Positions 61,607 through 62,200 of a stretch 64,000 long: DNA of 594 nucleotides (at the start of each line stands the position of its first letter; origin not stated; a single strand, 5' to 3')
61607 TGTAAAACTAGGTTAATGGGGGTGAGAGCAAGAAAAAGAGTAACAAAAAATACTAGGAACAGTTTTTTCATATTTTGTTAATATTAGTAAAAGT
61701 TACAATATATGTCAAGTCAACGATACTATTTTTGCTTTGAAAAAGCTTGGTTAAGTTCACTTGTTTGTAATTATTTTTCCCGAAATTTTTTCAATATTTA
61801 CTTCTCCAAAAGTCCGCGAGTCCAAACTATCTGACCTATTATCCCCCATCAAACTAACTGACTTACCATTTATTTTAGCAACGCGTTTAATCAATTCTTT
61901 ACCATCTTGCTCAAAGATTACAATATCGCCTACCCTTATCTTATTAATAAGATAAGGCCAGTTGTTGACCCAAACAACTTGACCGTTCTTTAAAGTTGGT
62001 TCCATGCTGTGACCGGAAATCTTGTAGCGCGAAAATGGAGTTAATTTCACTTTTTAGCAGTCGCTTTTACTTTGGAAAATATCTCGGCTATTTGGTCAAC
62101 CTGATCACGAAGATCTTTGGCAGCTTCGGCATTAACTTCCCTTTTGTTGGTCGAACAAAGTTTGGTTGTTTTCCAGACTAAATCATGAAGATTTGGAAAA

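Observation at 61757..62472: Nickel superoxide dismutase with its dedicated maturation protease (sodN-sodX)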

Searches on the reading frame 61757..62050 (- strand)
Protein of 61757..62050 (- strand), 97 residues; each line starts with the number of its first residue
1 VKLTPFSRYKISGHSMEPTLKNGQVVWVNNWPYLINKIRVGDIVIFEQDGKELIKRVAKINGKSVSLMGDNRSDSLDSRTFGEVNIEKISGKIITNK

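Call 3: search_protein_families(library=pfam, proteins=[window:61757-62050:-], max_evalue=0.01)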
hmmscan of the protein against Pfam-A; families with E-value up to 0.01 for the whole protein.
window:61757-62050:- (97 aa): 2 families
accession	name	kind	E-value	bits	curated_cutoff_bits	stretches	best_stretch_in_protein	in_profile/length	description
PF10502.14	Peptidase_S26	-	9.8e-21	74.9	22.9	2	5-66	22-86/168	Signal peptidase, peptidase S26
PF00717.28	Peptidase_S24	-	1.7e-10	41.1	23.3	1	10-83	39-105/116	Peptidase S24-like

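Call 4: search_protein_families(library=ncbifam, proteins=[window:61757-62050:-], max_evalue=0.01)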
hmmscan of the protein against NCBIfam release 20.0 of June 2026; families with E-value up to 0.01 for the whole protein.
window:61757-62050:- (97 aa): 6 families
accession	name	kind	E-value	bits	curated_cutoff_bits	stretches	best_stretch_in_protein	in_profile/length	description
TIGR02227.1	sigpep_I_bact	equivalog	1.8e-21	76.7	47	2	5-66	19-83/162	signal peptidase I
TIGR02754.1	sod_Ni_protease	equivalog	4.4e-14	52.7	63.25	1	10-93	2-88/90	nickel-type superoxide dismutase maturation protease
TIGR02228.1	sigpep_I_arch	equivalog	1.7e-09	37.7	51.85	1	11-64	36-89/158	signal peptidase I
NF046067.1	SigPepSipWBacil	equivalog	1.8e-05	24.4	190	1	12-90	45-122/189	signal peptidase I SipW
NF008114.0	PRK10861.1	equivalog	3.3e-05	23.3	277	1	46-93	252-297/324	signal peptidase I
TIGR02771.1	TraF_Ti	equivalog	0.0025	17.4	100.25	1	24-93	101-165/171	conjugative transfer signal peptidase TraF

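Call 6: search_solved_structures(query=window:61757-62050:-, show_alignments=3, max_evalue=0.1)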
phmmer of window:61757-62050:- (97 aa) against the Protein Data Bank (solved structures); distinct sequences matched with E-value up to 0.1: 14.
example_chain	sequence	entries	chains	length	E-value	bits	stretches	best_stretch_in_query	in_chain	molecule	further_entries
4wvh_A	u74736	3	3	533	2.8e-09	40.6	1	8-71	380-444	Maltose-binding periplasmic protein,Signal peptidase IB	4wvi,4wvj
4wvg_A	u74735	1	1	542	6.8e-09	39.3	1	8-71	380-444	Maltose-binding periplasmic protein,Signal peptidase IB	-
4nv4_A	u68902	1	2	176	1.1e-08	38.6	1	7-70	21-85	Signal peptidase I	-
4me8_A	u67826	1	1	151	3.4e-05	27.5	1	11-70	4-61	Signal peptidase I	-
4n31_A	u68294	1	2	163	0.00062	23.4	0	66-95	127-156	SipA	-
4k8w_A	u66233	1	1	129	0.00062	23.4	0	65-95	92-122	LepA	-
7p2p_A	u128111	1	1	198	0.0032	21.2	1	13-64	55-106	Signal peptidase complex catalytic subunit SEC11A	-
9rjb_A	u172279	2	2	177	0.0059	20.3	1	14-64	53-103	Signal peptidase complex catalytic subunit SEC11A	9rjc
7p2q_A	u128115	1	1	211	0.0097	19.6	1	13-64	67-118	Signal peptidase complex catalytic subunit SEC11C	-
9nlo_A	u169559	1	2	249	0.03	18.1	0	46-90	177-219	Signal peptidase I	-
1b12_A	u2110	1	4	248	0.034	17.8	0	46-90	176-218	SIGNAL PEPTIDASE I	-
1kn9_A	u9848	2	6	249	0.035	17.8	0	46-90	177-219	Signal peptidase I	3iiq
1t7d_A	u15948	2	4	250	0.035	17.8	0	46-90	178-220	SIGNAL PEPTIDASE I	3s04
6b88_A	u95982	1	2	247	0.036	17.8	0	46-90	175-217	Signal peptidase I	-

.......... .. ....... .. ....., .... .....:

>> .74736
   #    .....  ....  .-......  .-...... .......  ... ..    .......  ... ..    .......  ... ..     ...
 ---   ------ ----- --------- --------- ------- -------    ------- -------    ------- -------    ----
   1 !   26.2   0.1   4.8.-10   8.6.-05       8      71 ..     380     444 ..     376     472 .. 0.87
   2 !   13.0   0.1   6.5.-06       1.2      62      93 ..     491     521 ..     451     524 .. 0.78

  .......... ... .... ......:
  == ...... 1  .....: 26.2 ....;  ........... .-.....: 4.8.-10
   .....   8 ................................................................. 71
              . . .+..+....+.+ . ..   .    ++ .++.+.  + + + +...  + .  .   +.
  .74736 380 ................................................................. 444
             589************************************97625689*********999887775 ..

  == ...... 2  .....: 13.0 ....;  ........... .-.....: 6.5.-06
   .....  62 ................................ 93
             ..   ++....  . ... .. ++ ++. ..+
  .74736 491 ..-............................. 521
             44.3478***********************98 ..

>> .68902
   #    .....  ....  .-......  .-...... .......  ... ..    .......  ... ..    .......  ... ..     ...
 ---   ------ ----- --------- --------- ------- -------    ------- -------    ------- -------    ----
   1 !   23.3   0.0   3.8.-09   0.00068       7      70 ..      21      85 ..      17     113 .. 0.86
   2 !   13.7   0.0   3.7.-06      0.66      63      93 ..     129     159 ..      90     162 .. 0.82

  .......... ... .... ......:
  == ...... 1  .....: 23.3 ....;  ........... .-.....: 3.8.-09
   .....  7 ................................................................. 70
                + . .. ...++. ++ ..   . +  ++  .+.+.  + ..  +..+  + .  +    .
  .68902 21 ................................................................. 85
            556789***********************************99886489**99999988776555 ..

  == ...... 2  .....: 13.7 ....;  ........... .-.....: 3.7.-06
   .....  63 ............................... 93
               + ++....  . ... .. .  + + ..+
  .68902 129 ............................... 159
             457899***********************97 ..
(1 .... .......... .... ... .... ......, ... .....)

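Call 28: find_homologous_proteins(query=window:61760-62050:-)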
Query seq(97 aa) (97 aa): 20 proteins with E <= 0.001 among 24 candidates.
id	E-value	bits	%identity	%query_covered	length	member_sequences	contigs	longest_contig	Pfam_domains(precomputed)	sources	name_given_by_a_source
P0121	7.9e-57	207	100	100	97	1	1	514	PF00717.29,PF10502.15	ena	-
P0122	1.5e-45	171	100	85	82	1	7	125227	PF00717.29,PF10502.15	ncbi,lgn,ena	-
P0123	5.1e-37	144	71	98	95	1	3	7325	PF00717.29,PF10502.15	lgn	-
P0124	1.1e-34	136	64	100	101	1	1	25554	PF00717.29,PF10502.15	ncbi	-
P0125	3.5e-34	135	79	84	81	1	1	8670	PF00717.29,PF10502.15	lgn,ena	-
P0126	9.9e-34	133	62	98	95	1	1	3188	PF00717.29,PF10502.15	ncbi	-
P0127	1.1e-32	130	60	98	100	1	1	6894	PF00717.29,PF10502.15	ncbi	-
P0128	2.1e-32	129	73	84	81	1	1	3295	PF00717.29,PF10502.15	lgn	-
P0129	5.7e-32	128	59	97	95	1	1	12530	PF00717.29,PF10502.15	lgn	-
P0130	1.3e-31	127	72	84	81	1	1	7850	PF00717.29,PF10502.15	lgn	-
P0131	7.9e-31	124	70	84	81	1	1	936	PF10502.15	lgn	-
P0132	1.5e-29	120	56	98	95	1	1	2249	PF00717.29,PF10502.15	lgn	-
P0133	2.2e-29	119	68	84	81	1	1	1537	PF10502.15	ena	-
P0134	9.6e-28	114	68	84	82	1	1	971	PF00717.29,PF10502.15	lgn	-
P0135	4.4e-26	109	53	96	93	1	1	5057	PF00717.29,PF10502.15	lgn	-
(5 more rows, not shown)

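Call 37: predict_structure(alignment_id=A1)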
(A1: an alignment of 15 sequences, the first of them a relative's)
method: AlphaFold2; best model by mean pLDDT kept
length: 97 residues; sequences in the alignment: 15
mean_pLDDT: 65.7   pTM: 0.56
mean pLDDT of the five models: 65.7, 63.8, 60.3, 59.4, 57.3
residues with pLDDT >= 90: 0; 70-90: 45; 50-70: 27; < 50: 25
segments of 3 or more residues with pLDDT < 50: 1-17, 74-77
pLDDT, mean of each block of 10 residues (from residue 1): 35 45 61 65 81 84 83 52 85 64
secondary structure, 60 per line:
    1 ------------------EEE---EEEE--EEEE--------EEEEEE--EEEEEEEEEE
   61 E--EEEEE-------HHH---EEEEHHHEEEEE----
elements in order: E19-21 E25-28 E31-34 E43-48 E51-61 E64-68 E82-85 E89-93

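Call 40: fold_search(model_id=the predicted structure, library=pdb)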
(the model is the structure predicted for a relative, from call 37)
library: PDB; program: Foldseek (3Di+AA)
matches with E <= 10: 1230; with E <= 0.001: 0
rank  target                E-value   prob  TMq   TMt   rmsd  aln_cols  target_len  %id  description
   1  4n31_B                2.5e-02  1.00  0.51  0.37   2.7       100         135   20  Structure and activity of Streptococcus pyogenes SipA: a signal peptidase homologue essential for pilus polymerisation (released 2014-08-20)
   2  4n31_A                2.8e-02  1.00  0.51  0.36   4.1       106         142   20  Structure and activity of Streptococcus pyogenes SipA: a signal peptidase homologue essential for pilus polymerisation (released 2014-08-20)
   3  4wvg_A                3.7e-02  1.00  0.53  0.12   8.6       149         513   20  Crystal structure of the Type-I signal peptidase from Staphylococcus aureus (SpsB). (released 2015-09-23)
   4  6a2s_A                7.0e-02  0.99  0.39  0.38   3.6        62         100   26  Mycobacterium tuberculosis LexA C-domain S160A (released 2019-01-23)
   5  7b5g_A                7.0e-02  0.97  0.38  0.30   5.3        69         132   23  Crystal structure of E.coli LexA in complex with nanobody NbSOS3(Nb14527) (released 2022-09-14)
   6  4k8w                  8.3e-02  1.00  0.52  0.44   5.6       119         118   18  An arm-swapped dimer of the S. pyogenes pilin specific assembly factor SipA (released 2013-06-26)
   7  6a2q                  8.3e-02  0.98  0.38  0.37   3.6        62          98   26  Mycobacterium tuberculosis LexA C-domain I (released 2019-01-23)
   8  8dmb_P                8.8e-02  1.00  0.43  0.14   3.5        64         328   20  Structure of Desulfovirgula thermocuniculi IsrB (DtIsrB) in complex with omega RNA and target DNA (released 2022-10-19)
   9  7b5g_C                9.3e-02  0.90  0.35  0.27   5.8        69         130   20  Crystal structure of E.coli LexA in complex with nanobody NbSOS3(Nb14527) (released 2022-09-14)
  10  8trg_I                9.9e-02  0.90  0.36  0.21   6.1        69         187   19  Structure of full-length LexA bound to a RecA filament (released 2023-11-15)
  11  4ii1_D                1.1e-01  0.97  0.41  0.30   7.7        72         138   22  Crystal structure of the zinc finger of ZGPAT (released 2013-02-13)
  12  4wvh_A                1.2e-01  0.98  0.54  0.11   8.6       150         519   20  Crystal structure of the Type-I signal peptidase from Staphylococcus aureus (SpsB) in complex with a substrate peptide (released 2015-09-23)
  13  3k2z_A                1.3e-01  0.99  0.43  0.24   2.5        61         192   26  Crystal structure of a LexA protein from Thermotoga maritima (released 2010-10-06)
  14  1y71_B                1.4e-01  0.99  0.43  0.38   6.3        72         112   11  X-ray crystal structure of kinase-associated protein B from Bacillus cereus (released 2005-01-18)
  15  5gl6_A                1.4e-01  0.97  0.43  0.27   3.5        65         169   14  Msmeg rimP (released 2017-07-12)
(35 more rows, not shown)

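Call 45: find_homologous_proteins(query=A1, max_evalue=0.00001)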
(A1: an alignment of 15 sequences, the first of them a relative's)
Query A1 (15 sequences) (97 aa, profile of the alignment): 310 proteins with E <= 0.00001 among 1410 candidates; the best 120 are listed.
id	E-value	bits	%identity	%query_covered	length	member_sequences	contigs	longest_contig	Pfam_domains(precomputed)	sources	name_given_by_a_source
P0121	5.3e-46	173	100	100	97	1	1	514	PF00717.29,PF10502.15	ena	-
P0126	4.5e-44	166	62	98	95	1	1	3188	PF00717.29,PF10502.15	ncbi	-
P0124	1.5e-43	165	64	100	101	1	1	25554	PF00717.29,PF10502.15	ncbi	-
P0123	2.3e-43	164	71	98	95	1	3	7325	PF00717.29,PF10502.15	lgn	-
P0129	6.2e-43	163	59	97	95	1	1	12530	PF00717.29,PF10502.15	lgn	-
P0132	1.9e-41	158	56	98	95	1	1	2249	PF00717.29,PF10502.15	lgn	-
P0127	1.6e-40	155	60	98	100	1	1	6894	PF00717.29,PF10502.15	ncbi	-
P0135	8.2e-39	150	53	96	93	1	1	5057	PF00717.29,PF10502.15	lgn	-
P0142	1.8e-38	149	53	100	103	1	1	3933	PF00717.29,PF10502.15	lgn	-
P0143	2.6e-38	148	53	100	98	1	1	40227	PF00717.29,PF10502.15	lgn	-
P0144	4.7e-38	147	52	97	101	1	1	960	PF00717.29,PF10502.15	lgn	-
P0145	3.5e-36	141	54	97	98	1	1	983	PF00717.29,PF10502.15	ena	-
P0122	2.9e-35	138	100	85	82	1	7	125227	PF00717.29,PF10502.15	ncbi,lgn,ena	-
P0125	3.0e-34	135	79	84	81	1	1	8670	PF00717.29,PF10502.15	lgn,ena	-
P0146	4.2e-34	135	54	96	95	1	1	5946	PF00717.29,PF10502.15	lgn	-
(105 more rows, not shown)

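Call 53: predict_structure(alignment_id=A2)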
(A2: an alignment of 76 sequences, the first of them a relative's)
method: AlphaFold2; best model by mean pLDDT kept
length: 97 residues; sequences in the alignment: 76
mean_pLDDT: 83.2   pTM: 0.77
mean pLDDT of the five models: 83.2, 83.0, 83.0, 82.7, 82.4
residues with pLDDT >= 90: 44; 70-90: 36; 50-70: 13; < 50: 4
segments of 3 or more residues with pLDDT < 50: 76-78
pLDDT, mean of each block of 10 residues (from residue 1): 82 90 92 77 89 90 89 59 84 77
secondary structure, 60 per line:
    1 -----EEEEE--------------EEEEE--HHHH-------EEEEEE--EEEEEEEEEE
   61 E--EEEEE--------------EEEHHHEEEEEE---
elements in order: E6-10 E25-29 H32-35 E43-48 E51-61 E64-68 E83-85 E89-94

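Call 56: fold_search(model_id=the predicted structure, library=pdb)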
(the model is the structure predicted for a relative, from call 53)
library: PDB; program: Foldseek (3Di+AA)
matches with E <= 10: 1219; with E <= 0.001: 6
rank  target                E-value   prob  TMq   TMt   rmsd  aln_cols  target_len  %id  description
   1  4wvh_A                8.1e-05  1.00  0.83  0.17   2.2       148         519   23  Crystal structure of the Type-I signal peptidase from Staphylococcus aureus (SpsB) in complex with a substrate peptide (released 2015-09-23)
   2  4wvi_A                1.0e-04  1.00  0.83  0.17   2.2       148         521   23  Crystal structure of the Type-I signal peptidase from Staphylococcus aureus (SpsB) in complex with a substrate peptide (released 2015-09-23)
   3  4wvg_A                1.4e-04  1.00  0.82  0.17   2.3       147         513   22  Crystal structure of the Type-I signal peptidase from Staphylococcus aureus (SpsB). (released 2015-09-23)
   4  4n31_A                1.4e-04  1.00  0.80  0.56   2.3       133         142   21  Structure and activity of Streptococcus pyogenes SipA: a signal peptidase homologue essential for pilus polymerisation (released 2014-08-20)
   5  4wvj_A                2.1e-04  1.00  0.83  0.17   2.2       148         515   23  Crystal structure of the Type-I signal peptidase from Staphylococcus aureus (SpsB) in complex with an inhibitor peptid (released 2015-09-23)
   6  4n31_B                2.5e-04  1.00  0.78  0.58   1.9       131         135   21  Structure and activity of Streptococcus pyogenes SipA: a signal peptidase homologue essential for pilus polymerisation (released 2014-08-20)
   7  6a2s_A                1.1e-03  1.00  0.64  0.62   3.1        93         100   26  Mycobacterium tuberculosis LexA C-domain S160A (released 2019-01-23)
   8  6a2q                  1.4e-03  1.00  0.62  0.62   3.3        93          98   27  Mycobacterium tuberculosis LexA C-domain I (released 2019-01-23)
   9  6a2r_A                1.5e-03  1.00  0.63  0.62   3.2        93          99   27  Mycobacterium tuberculosis LexA C-domain II (released 2019-01-23)
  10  6a2t                  2.6e-03  1.00  0.58  0.59   3.4        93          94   26  Mycobacterium tuberculosis LexA C-domain K197A (released 2019-01-23)
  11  1jhf_B                2.8e-03  1.00  0.54  0.48   5.4        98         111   23  LEXA G85D MUTANT (released 2001-09-19)
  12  3k2z_B                4.4e-03  1.00  0.65  0.35   3.0        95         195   25  Crystal structure of a LexA protein from Thermotoga maritima (released 2010-10-06)
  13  3k2z_A                5.5e-03  1.00  0.65  0.35   3.0        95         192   25  Crystal structure of a LexA protein from Thermotoga maritima (released 2010-10-06)
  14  1ay9_A                5.8e-03  1.00  0.64  0.58   4.6       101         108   22  WILD-TYPE UMUD' FROM E. COLI (released 1998-01-28)
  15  8gmt_A                6.9e-03  1.00  0.62  0.62   4.9       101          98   20  Structure of UmuD in complex with RecA filament (released 2022-12-21)
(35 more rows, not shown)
